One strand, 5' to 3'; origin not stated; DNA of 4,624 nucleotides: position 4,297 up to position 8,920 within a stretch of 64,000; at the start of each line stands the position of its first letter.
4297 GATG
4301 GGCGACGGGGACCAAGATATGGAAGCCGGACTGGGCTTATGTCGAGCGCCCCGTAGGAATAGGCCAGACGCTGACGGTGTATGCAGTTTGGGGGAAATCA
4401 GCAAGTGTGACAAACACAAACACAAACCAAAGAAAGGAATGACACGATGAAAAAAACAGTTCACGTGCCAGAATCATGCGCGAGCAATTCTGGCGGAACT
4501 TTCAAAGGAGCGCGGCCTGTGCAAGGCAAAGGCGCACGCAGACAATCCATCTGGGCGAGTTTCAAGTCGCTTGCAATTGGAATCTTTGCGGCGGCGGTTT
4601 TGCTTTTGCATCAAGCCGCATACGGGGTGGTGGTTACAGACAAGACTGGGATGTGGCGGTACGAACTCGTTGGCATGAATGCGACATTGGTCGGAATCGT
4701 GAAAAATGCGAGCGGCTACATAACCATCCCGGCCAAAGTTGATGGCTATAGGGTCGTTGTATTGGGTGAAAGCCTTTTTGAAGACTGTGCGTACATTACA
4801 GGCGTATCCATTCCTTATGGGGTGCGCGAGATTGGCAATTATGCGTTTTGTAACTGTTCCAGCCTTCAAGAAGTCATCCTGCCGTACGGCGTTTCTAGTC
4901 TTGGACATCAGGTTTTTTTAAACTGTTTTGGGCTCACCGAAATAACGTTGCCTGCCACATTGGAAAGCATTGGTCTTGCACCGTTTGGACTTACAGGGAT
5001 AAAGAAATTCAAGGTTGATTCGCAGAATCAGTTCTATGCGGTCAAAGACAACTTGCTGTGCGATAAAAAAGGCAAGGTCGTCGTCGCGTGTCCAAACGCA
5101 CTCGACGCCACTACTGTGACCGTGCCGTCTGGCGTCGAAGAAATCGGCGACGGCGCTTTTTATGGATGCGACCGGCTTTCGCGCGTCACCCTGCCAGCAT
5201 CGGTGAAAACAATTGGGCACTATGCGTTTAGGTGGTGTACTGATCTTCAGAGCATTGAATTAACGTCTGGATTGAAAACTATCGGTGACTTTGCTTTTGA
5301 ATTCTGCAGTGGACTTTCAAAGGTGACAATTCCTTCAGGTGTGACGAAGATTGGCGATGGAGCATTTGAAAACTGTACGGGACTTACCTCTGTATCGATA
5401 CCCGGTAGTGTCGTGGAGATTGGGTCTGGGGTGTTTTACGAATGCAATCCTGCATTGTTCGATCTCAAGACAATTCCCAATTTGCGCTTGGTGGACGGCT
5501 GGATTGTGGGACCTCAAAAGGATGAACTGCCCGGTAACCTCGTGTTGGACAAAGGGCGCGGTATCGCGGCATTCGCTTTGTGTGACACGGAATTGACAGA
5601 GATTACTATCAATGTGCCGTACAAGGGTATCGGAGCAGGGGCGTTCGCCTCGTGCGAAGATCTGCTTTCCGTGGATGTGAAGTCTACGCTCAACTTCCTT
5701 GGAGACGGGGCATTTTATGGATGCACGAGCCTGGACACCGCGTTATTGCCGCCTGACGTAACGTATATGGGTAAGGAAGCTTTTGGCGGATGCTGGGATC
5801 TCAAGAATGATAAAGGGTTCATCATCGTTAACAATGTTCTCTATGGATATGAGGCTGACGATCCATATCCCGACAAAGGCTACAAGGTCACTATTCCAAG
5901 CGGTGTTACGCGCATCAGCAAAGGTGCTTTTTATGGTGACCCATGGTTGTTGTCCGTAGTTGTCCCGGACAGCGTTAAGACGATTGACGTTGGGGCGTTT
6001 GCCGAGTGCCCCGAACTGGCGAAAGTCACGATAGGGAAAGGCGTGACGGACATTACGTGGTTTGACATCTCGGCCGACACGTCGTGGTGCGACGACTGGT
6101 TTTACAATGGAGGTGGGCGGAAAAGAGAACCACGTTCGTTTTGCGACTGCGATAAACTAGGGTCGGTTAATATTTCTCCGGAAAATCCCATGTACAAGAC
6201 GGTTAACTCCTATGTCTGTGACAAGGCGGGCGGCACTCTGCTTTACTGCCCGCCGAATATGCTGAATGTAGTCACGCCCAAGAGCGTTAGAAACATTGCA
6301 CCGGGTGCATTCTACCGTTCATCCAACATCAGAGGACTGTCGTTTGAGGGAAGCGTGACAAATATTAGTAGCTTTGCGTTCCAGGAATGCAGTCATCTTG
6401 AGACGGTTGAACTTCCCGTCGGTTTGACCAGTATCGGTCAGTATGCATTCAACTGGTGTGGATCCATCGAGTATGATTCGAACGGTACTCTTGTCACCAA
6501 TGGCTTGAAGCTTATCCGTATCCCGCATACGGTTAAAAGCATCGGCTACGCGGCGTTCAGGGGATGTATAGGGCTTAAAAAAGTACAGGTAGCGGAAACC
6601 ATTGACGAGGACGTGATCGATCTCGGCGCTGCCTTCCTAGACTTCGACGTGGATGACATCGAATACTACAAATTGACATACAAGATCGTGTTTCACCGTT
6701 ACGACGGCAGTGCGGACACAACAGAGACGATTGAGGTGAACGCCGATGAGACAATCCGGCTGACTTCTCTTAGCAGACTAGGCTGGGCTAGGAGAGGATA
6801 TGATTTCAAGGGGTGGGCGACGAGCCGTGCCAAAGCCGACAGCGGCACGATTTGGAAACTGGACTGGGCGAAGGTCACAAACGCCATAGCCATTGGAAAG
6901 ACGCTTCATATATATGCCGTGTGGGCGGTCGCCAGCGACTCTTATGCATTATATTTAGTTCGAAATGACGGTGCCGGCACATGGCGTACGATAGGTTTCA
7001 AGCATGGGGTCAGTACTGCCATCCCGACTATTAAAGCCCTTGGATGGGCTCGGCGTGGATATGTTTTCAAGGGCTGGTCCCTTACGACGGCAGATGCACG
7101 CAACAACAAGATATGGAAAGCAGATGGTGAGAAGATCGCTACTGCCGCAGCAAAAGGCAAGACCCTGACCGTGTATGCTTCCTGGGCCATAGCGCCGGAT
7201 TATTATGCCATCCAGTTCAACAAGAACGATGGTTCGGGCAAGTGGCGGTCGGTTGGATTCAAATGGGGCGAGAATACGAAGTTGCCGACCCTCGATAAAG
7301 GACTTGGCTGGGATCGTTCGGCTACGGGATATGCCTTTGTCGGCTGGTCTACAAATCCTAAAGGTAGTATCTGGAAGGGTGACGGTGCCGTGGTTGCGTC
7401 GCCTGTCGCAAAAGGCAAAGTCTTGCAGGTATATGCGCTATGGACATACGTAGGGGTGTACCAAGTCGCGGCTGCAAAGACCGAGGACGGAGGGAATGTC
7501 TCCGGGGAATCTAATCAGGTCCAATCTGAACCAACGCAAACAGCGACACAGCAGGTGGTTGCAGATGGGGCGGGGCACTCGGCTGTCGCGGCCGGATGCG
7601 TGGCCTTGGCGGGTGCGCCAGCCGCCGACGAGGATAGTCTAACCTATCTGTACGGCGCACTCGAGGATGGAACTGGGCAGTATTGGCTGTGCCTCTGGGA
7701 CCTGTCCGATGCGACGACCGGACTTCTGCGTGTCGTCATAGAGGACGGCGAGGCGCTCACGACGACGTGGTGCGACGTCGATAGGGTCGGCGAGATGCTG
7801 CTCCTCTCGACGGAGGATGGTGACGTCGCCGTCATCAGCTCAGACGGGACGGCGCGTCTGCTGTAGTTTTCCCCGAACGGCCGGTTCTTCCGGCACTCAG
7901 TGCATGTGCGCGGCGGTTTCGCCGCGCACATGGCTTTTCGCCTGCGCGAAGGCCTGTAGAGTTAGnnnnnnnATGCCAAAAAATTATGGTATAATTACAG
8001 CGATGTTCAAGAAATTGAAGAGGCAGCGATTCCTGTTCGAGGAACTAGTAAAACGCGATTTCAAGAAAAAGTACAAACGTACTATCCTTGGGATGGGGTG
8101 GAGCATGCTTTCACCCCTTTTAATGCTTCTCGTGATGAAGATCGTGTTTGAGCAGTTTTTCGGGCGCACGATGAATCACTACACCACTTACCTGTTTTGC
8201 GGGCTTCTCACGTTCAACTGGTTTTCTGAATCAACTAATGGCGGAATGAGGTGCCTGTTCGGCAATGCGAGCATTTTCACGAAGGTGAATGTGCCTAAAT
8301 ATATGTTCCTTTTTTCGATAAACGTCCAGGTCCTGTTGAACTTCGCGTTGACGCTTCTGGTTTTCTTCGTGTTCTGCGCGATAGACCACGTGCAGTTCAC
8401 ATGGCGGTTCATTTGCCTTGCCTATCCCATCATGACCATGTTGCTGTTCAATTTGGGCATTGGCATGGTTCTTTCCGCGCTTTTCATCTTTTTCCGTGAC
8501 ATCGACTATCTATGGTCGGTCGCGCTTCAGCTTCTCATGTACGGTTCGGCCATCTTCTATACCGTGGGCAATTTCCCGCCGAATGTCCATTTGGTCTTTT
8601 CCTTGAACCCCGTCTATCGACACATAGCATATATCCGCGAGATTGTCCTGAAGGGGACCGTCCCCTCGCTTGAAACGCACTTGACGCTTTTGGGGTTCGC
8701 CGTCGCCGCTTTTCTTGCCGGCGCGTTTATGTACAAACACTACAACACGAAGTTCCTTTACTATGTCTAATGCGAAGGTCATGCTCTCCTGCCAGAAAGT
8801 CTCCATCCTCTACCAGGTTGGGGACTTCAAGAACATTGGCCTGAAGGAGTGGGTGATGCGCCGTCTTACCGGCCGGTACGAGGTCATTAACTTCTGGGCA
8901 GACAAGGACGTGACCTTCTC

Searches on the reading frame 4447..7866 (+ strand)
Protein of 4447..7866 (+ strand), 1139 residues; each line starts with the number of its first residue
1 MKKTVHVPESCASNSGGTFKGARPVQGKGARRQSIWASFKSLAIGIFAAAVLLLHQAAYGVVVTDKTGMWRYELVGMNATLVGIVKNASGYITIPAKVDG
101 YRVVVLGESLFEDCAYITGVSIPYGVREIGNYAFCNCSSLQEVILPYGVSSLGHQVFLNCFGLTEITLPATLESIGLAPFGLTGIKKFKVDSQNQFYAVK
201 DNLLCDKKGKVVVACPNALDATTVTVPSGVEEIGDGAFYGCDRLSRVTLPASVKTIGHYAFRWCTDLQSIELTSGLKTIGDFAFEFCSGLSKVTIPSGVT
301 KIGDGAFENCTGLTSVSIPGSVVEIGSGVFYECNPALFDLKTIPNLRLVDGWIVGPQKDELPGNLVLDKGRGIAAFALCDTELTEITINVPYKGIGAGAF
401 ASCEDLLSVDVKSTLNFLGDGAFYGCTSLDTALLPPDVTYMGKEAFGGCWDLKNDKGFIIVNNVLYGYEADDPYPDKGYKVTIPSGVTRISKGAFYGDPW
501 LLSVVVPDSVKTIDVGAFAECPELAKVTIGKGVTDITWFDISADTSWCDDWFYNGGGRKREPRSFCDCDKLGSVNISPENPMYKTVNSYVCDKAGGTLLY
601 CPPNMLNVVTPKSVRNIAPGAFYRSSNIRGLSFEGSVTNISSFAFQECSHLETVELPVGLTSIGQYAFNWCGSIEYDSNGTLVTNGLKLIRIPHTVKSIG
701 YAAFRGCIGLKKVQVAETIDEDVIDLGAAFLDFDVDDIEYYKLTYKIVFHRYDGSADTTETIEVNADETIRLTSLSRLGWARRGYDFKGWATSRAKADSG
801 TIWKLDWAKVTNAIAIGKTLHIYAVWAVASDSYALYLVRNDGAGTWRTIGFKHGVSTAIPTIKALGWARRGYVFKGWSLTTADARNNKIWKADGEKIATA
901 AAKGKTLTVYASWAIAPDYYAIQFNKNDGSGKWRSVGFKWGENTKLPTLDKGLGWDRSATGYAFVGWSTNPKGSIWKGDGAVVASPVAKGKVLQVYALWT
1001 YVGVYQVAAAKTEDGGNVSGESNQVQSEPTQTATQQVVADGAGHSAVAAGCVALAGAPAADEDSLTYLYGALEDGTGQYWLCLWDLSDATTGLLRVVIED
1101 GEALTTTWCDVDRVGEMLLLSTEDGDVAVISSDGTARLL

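Call 7: search_protein_families(library=pfam, proteins=[window:4447-7866:+], max_evalue=0.01)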
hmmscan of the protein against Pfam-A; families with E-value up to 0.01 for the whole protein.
window:4447-7866:+ (1139 aa): 3 families
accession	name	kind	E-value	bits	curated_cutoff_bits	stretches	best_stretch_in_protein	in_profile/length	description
PF13306.12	LRR_5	-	4e-102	337.5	27.7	6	220-334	12-124/127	BspA type Leucine rich repeat region (6 copies)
PF09479.16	Flg_new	-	1.8e-07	31.6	27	1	745-795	1-43/65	Listeria-Bacteroides repeat domain (List_Bact_rpt)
PF13855.12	LRR_8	-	0.00026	21.1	27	0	394-430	15-52/61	Leucine rich repeat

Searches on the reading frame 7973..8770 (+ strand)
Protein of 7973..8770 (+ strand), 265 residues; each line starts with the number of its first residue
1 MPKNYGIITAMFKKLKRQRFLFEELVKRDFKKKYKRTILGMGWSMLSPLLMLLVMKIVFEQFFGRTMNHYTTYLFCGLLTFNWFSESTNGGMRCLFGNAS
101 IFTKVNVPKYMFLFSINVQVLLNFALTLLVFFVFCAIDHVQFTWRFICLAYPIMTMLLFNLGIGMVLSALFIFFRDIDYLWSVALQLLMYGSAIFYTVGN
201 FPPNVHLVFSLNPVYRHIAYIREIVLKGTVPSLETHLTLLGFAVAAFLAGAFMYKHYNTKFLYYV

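Call 7: search_protein_families(library=pfam, proteins=[window:7973-8770:+], max_evalue=0.01)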
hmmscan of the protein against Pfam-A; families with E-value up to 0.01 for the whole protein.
window:7973-8770:+ (265 aa): 1 family
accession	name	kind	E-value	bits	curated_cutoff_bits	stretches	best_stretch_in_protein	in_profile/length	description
PF01061.29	ABC2_membrane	-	4e-10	40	26.9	1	23-222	4-207/211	ABC-2 type transporter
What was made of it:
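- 7973..8770 (+): Wzm, the ABC-2 permease of the glycan exporter. PF01061 ABC2_membrane, E 4e-10 (call 7).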
